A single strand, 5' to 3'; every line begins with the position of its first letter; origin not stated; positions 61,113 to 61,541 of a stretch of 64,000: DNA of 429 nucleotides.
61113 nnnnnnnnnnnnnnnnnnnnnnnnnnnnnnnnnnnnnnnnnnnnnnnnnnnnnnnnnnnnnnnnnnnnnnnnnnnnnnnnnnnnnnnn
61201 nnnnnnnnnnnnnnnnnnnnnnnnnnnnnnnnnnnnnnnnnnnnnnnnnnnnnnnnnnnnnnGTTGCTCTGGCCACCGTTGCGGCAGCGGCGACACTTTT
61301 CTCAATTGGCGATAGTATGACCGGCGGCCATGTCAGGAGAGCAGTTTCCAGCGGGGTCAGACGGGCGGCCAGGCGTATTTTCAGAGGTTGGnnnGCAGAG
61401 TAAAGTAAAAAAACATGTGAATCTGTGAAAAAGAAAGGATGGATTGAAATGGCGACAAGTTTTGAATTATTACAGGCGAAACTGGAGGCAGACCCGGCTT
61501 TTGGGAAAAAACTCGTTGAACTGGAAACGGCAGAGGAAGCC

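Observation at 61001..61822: Tandemly duplicated long-Nif11 precursors with a bipartite core and a second internal Gly-Gly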

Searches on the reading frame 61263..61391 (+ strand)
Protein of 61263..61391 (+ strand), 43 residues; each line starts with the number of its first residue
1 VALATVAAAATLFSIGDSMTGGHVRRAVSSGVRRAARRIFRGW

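Call 71: search_protein_representatives(protein=window:61263-61391:+)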
Query: 43 residues. Proteins with E-value up to 0.001 (for the whole library): 2; up to 1e-10: 0; up to 1e-30: 0. The best 2 are listed.
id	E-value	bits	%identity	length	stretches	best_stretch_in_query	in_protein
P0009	1.8e-10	55.1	74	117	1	2-43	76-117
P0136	7.6e-06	41.1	44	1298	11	2-29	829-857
